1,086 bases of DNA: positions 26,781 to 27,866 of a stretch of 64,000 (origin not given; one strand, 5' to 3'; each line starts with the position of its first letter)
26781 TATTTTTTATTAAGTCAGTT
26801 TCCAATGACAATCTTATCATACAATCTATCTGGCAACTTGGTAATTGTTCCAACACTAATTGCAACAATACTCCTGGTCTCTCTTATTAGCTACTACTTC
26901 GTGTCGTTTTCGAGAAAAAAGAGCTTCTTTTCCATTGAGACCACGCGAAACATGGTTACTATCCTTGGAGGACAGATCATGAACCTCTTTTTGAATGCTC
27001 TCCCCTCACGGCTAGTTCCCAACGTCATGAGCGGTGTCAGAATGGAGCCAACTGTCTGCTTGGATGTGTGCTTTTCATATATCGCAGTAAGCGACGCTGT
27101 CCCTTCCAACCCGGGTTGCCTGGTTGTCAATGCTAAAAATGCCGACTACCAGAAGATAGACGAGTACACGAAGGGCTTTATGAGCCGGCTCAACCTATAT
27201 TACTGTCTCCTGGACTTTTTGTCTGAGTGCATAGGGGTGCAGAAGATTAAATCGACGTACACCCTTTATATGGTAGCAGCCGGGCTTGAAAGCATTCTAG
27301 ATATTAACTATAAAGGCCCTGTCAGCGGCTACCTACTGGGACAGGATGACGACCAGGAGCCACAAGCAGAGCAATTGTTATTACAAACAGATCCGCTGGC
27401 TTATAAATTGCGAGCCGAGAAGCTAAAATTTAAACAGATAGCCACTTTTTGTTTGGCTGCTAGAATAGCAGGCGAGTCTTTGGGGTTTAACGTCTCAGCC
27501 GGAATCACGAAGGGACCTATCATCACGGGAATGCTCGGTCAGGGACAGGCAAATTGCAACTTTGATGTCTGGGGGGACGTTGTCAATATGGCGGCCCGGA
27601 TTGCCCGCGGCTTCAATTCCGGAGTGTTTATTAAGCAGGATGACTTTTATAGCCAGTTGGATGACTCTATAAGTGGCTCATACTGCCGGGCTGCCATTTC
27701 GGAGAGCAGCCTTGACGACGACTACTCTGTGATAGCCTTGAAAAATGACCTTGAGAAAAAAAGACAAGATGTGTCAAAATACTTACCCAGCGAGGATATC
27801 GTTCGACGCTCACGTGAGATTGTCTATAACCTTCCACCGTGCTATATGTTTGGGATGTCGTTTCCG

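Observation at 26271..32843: Membrane nucleotidyl cyclase with mammalian-like topology (TM cluster, CHD, TM cluster, CHD), a roughly 900-aa disordered linker and apparently swapped domain roles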

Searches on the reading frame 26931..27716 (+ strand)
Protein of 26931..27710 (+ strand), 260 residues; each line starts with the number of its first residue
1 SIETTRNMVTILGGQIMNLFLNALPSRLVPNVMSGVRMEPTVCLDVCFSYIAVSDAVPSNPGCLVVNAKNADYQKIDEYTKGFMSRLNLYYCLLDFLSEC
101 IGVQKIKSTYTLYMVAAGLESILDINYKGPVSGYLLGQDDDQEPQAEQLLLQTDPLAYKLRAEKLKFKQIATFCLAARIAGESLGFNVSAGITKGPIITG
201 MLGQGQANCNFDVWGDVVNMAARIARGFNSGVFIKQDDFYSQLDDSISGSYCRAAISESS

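Call 22: search_solved_structures(query=window:26931-27710:+, max_evalue=0.01, show_alignments=5)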
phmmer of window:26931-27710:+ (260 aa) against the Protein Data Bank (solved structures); distinct sequences matched with E-value up to 0.01: 20.
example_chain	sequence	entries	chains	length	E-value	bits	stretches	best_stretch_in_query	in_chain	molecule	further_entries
4p2f_A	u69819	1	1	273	2.3e-06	30.5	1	189-246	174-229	Adenylate cyclase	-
4p2m_A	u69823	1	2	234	4.8e-06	29.5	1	189-246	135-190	Adenylate cyclase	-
7yz9_A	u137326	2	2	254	6.2e-06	29.1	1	189-246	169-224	Adenylate cyclase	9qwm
4p2x_A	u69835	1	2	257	6.2e-06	29.1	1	189-246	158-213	Adenylate cyclase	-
1cul_B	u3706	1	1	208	8.4e-06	28.7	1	185-225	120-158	TYPE II ADENYLYL CYCLASE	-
1azs_B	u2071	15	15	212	8.9e-06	28.6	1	185-225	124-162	IIC2 | ADENYLATE CYCLASE, TYPE II | TYPE II ADENYLATE CYCLASE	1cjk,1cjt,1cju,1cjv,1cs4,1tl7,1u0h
1ab8_A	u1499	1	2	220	9.7e-06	28.5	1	185-225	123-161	ADENYLYL CYCLASE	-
7yzi_A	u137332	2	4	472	3.2e-05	26.8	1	189-246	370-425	Adenylate cyclase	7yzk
5oyh_A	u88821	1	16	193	3.7e-05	26.6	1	180-242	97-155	Nucleotide cyclase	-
8sl3_A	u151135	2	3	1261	4.4e-05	26.3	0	185-242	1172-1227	Adenylate cyclase type 5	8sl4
7pd4_A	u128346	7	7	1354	6e-05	25.9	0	185-225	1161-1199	Adenylate cyclase 9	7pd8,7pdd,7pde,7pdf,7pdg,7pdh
6aoa_A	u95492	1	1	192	6.5e-05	25.8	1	178-231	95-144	Bacterio-rhodopsin/guanylyl cyclase 1 fusion protein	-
1yk9_A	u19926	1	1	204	6.9e-05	25.7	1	189-246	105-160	Adenylate cyclase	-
9u3p_A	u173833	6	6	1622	8e-05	25.5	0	185-225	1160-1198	Adenylate cyclase type 9,Protein M2-1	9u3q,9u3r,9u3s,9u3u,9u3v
6r4o_A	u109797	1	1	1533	8.2e-05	25.4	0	185-225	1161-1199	Adenylate cyclase 9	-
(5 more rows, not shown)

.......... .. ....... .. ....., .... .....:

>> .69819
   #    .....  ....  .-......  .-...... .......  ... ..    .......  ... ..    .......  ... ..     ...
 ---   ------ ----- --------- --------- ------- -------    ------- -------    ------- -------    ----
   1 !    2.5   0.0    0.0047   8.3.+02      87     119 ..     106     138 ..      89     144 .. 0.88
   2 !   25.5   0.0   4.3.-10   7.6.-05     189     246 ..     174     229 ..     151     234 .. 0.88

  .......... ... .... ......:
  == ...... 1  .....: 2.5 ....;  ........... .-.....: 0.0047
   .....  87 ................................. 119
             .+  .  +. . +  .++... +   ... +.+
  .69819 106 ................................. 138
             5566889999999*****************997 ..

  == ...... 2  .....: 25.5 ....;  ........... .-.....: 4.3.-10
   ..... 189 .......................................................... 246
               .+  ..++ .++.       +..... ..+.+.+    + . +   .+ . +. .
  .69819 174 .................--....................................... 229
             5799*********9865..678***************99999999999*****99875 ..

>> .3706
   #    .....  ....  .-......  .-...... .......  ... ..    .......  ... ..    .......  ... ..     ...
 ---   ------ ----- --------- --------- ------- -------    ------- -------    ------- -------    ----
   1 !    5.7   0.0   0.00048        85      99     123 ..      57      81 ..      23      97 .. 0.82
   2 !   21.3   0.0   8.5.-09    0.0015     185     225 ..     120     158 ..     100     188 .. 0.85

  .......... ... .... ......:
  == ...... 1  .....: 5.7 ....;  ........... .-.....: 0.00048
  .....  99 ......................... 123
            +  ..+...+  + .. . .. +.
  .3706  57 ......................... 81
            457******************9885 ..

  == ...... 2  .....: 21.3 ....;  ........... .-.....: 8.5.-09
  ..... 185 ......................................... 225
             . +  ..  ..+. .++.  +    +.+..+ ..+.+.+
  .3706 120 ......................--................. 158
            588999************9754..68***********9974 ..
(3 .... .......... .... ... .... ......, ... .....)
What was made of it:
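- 27033..27926 (+): CHD1, C2-like, aa ~255-552: core 255-465, insertion 466-520, conserved hairpin with YKGKAG 521-552. Key codons: Y270 27078-80, K327 27249-51, T331 27261-63, D432 27564-66, N439 27585-87, R443 27597-99, K536 27876-78. Alignments to Cya and AC2-C2 (call 22).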

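Call 31: find_homologous_proteins(query=A3, max_evalue=1)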
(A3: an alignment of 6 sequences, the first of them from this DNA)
Query A3 (6 sequences) (261 aa, profile of the alignment): 512 proteins with E <= 1 among 4334 candidates; the best 120 are listed.
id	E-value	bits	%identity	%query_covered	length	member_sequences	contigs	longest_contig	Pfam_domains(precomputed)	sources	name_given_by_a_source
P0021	2.5e-7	48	33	53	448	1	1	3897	PF20967.3,PF00211.26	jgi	-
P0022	3.9e-7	48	26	53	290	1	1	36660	PF00211.26,PF00072.31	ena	-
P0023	1.2e-6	46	26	53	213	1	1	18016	PF00211.26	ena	-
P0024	1.8e-6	46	29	53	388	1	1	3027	PF00211.26,PF00072.31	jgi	jgi:adenylate cyclase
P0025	1.8e-6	46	27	64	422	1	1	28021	PF20967.3,PF00211.26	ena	-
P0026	2.0e-6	45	30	56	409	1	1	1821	PF00211.26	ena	-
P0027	2.1e-6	45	24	70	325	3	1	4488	PF00211.26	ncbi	ncbi:MAG: adenylate/guanylate cyclase domain-containing protein, partial [Acidimicrobiia bacterium]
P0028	2.2e-6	45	27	79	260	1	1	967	PF00211.26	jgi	jgi:adenylate cyclase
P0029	2.5e-6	45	26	56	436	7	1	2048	PF00211.26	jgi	jgi:class 3 adenylate cyclase/uncharacterized membrane protein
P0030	2.5e-6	45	26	88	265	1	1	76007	PF00211.26,PF00072.31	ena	-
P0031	3.6e-6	45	27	62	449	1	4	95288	PF00211.26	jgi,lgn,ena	-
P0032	4.5e-6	44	28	54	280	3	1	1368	PF00211.26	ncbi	-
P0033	6.0e-6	44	25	59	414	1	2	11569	PF00211.26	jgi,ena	-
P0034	6.7e-6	44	27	53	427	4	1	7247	PF20967.3,PF00211.26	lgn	-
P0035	7.5e-6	44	24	94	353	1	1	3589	PF00211.26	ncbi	-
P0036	8.1e-6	43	34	23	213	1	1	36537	PF00211.26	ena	-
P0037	9.6e-6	43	30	61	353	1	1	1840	PF00211.26,PF00072.31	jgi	jgi:adenylate cyclase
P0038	9.8e-6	43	28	66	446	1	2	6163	PF00211.26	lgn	-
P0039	1.0e-5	43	28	61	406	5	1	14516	PF00211.26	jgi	jgi:adenylate cyclase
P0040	1.2e-5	43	29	56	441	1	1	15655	PF20967.3,PF00211.26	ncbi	-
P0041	1.3e-5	43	29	53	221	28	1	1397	PF00211.26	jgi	jgi:adenylate cyclase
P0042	1.3e-5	43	27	54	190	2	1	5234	PF00211.26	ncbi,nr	ncbi:MAG: adenylate/guanylate cyclase domain-containing protein [Candidatus Kapabacteria bacterium]|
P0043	1.4e-5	43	26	53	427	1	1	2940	PF20967.3,PF00211.26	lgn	-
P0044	1.6e-5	43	26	61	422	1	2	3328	PF20967.3,PF00211.26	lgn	-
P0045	1.6e-5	42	48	20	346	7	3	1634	PF00211.26,PF00072.31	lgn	-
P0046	1.7e-5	42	26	70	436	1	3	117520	PF00211.26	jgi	jgi:class 3 adenylate cyclase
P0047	1.9e-5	42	29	53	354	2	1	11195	PF00211.26,PF00072.31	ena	-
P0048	1.9e-5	42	29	54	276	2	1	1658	PF00211.26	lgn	-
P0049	1.9e-5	42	27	61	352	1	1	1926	PF00211.26,PF00072.31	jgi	jgi:adenylate cyclase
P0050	2.0e-5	42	27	53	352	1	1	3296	PF00211.26,PF00072.31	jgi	jgi:adenylate cyclase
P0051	2.0e-5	42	29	53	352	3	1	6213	PF00211.26,PF00072.31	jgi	jgi:adenylate cyclase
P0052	2.1e-5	42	24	53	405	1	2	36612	PF00211.26,PF00072.31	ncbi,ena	-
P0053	2.1e-5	42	28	53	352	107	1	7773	PF00211.26,PF00072.31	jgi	jgi:adenylate cyclase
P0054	2.1e-5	42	28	53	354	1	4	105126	PF00211.26,PF00072.31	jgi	jgi:adenylate cyclase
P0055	2.2e-5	42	25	64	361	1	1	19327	PF00211.26,PF00072.31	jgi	-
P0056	2.2e-5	42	25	87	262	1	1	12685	PF00211.26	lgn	-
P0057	2.5e-5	42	25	69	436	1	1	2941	PF00211.26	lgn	-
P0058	2.6e-5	42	29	61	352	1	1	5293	PF00211.26,PF00072.31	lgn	-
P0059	2.6e-5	42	30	57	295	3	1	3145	PF00211.26,PF00072.31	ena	-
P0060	2.9e-5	42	25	59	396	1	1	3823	PF00211.26,PF00072.31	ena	-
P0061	3.2e-5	41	23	63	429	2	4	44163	PF00211.26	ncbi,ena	-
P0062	3.3e-5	41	26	69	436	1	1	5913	PF00211.26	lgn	-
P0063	3.4e-5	41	26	79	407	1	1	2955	PF20967.3,PF00211.26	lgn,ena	-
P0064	3.5e-5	41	27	53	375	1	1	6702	PF00211.26,PF00072.31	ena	-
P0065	3.6e-5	41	27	57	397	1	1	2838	PF13185.13,PF01590.33,PF13492.13,PF00211.26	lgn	-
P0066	3.8e-5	41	26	53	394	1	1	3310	PF20967.3,PF00211.26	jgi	jgi:adenylate cyclase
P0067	3.8e-5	41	37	24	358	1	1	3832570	PF00211.26,PF00072.31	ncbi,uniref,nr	ncbi:adenylate/guanylate cyclase domain-containing protein [Terasakiella sp. SH-1]|uniref:adenylate/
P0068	3.9e-5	41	28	53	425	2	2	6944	PF20967.3,PF00211.26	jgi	jgi:adenylate cyclase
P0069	3.9e-5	41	30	53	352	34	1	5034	PF00211.26,PF00072.31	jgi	jgi:adenylate cyclase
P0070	4.0e-5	41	30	53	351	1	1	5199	PF00211.26,PF00072.31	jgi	jgi:adenylate cyclase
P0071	4.0e-5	41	30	53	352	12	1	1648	PF00211.26,PF00072.31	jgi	jgi:adenylate cyclase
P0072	4.0e-5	41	24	79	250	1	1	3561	PF00211.26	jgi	jgi:adenylate cyclase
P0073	4.2e-5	41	27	58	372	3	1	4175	PF00211.26,PF00072.31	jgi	jgi:adenylate cyclase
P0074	4.2e-5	41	30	56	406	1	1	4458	PF20967.3,PF00211.26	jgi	jgi:adenylate cyclase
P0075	4.2e-5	41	29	53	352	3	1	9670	PF00211.26,PF00072.31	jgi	jgi:adenylate cyclase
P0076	4.3e-5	41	24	62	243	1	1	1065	PF00211.26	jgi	jgi:class 3 adenylate cyclase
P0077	4.5e-5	41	35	29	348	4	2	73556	PF00211.26,PF00072.31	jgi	jgi:class 3 adenylate cyclase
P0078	4.6e-5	41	27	57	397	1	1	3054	PF13185.13,PF00211.26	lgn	-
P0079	4.9e-5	41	30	57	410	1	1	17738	PF20967.3,PF00211.26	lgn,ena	-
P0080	5.0e-5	41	29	53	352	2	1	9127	PF00211.26,PF00072.31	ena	-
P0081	5.0e-5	41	26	83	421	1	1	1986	PF20967.3,PF00211.26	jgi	jgi:adenylate cyclase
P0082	5.1e-5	41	35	25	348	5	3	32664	PF00211.26,PF00072.31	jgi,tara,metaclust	jgi:class 3 adenylate cyclase|tara:strand:- start:202 stop:1248 length:1047 start_codon:yes stop_cod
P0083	5.3e-5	41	28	53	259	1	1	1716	PF00211.26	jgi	jgi:class 3 adenylate cyclase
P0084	5.5e-5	41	30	53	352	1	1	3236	PF00211.26,PF00072.31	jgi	jgi:adenylate cyclase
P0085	5.6e-5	41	28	53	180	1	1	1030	PF00211.26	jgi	-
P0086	5.7e-5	41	41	15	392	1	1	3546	PF00211.26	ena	-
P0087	5.7e-5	41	30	55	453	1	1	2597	PF20967.3,PF00211.26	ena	-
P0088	5.8e-5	41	25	62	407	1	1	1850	PF00211.26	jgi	-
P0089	5.9e-5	41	25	54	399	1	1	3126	PF00211.26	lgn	-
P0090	6.2e-5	41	29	62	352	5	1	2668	PF00211.26,PF00072.31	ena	-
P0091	6.3e-5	41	24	63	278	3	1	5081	PF00211.26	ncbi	-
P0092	6.4e-5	41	31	53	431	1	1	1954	PF20967.3,PF00211.26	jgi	jgi:adenylate cyclase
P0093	6.4e-5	41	37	25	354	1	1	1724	PF00211.26,PF00072.31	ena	-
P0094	6.6e-5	40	26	54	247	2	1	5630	PF00211.26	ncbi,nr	ncbi:MAG: hypothetical protein H0W82_03355 [Actinobacteria bacterium]|nr:hypothetical protein [Actin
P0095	6.7e-5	40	29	61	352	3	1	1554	PF00211.26,PF00072.31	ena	-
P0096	6.7e-5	40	35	26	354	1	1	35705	PF00211.26,PF00072.31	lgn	-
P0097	6.7e-5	40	29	58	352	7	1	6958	PF00211.26,PF00072.31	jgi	-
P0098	6.8e-5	40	24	87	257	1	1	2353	PF00211.26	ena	-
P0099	6.8e-5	40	29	53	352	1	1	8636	PF00211.26,PF00072.31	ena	-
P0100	6.8e-5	40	29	53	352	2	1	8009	PF00211.26,PF00072.31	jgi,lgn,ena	jgi:class 3 adenylate cyclase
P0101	7.2e-5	40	24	79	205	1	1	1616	PF00211.26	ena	-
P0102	7.4e-5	40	29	53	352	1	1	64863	PF00211.26,PF00072.31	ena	-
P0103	7.6e-5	40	25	87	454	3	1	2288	PF00211.26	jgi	-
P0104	7.8e-5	40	38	25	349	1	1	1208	PF00211.26,PF00072.31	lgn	-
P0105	7.8e-5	40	29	54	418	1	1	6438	PF20967.3,PF00211.26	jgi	jgi:class 3 adenylate cyclase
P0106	8.0e-5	40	27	53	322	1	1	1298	PF20967.3,PF00211.26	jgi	jgi:adenylate cyclase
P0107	8.0e-5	40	27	56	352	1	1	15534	PF00211.26,PF00072.31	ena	-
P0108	8.2e-5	40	27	56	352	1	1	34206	PF00211.26,PF00072.31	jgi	jgi:adenylate cyclase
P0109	8.5e-5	40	22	62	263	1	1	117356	PF00211.26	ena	-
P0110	9.1e-5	40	30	61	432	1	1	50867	PF20967.3,PF00211.26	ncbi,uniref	ncbi:MAG: adenylate/guanylate cyclase domain-containing protein [Phyllobacterium sp.]|uniref:adenyla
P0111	9.2e-5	40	26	63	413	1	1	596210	PF20967.3,PF00211.26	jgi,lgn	jgi:adenylate cyclase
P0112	9.3e-5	40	38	26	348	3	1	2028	PF00211.26,PF00072.31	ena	-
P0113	9.8e-5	40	25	63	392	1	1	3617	PF20967.3,PF00211.26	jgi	-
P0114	1.1e-4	40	28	50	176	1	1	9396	PF00211.26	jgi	jgi:class 3 adenylate cyclase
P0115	1.2e-4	40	25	79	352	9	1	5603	PF00211.26,PF00072.31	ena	-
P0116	1.3e-4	40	29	53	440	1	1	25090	PF00211.26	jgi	jgi:guanylate cyclase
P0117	1.3e-4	40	29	53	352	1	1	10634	PF00211.26,PF00072.31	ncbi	-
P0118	1.3e-4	40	29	53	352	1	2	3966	PF00211.26,PF00072.31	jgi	jgi:adenylate cyclase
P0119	1.3e-4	39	28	53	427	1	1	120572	PF20967.3,PF00211.26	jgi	-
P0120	1.4e-4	39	25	62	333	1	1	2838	PF00211.26,PF00072.31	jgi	jgi:adenylate cyclase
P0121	1.4e-4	39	25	79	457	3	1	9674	PF00211.26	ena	-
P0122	1.4e-4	39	28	53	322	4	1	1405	PF00211.26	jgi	jgi:guanylate cyclase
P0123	1.4e-4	39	29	51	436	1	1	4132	PF13185.13,PF01590.33,PF00211.26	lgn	-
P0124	1.5e-4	39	23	57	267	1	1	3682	PF00211.26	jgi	jgi:adenylate cyclase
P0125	1.5e-4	39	28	55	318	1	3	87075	PF00211.26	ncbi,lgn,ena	-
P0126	1.5e-4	39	22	79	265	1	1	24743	PF00211.26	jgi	jgi:adenylate cyclase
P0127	1.6e-4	39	43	14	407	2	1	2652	PF20967.3,PF00211.26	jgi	jgi:adenylate cyclase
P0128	1.6e-4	39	24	67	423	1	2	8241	PF07701.21,PF13185.13,PF01590.33,PF00211.26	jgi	-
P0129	1.6e-4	39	24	62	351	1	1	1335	PF00211.26,PF00072.31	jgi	-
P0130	1.6e-4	39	29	53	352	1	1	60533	PF00211.26,PF00072.31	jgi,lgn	jgi:class 3 adenylate cyclase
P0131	1.7e-4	39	26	61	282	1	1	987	PF00211.26,PF00072.31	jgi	jgi:class 3 adenylate cyclase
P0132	1.8e-4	39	29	53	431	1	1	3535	PF20967.3,PF00211.26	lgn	-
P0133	1.8e-4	39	24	56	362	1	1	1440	PF07701.21,PF00211.26,PF00072.31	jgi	jgi:class 3 adenylate cyclase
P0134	1.9e-4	39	25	79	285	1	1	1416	PF00211.26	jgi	jgi:class 3 adenylate cyclase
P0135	1.9e-4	39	29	51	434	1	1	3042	PF13185.13,PF01590.33,PF00211.26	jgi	jgi:class 3 adenylate cyclase/putative methionine-R-sulfoxide reductase with GAF domain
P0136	2.0e-4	39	29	54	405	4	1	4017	PF00211.26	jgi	jgi:adenylate cyclase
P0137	2.1e-4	39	25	52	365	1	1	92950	PF00211.26,PF00072.31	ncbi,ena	-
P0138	2.1e-4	39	23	62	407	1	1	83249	PF00211.26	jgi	jgi:class 3 adenylate cyclase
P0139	2.1e-4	39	25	61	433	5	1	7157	PF00211.26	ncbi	-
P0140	2.1e-4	39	22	84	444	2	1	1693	PF00515.35,PF13424.13,PF13176.13,PF00211.26,PF13181.13,PF07719.24,PF13374.13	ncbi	-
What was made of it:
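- Tried and rejected: It returned only distant bacterial single-CHD cyclases at 48 bits or less (call 31).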
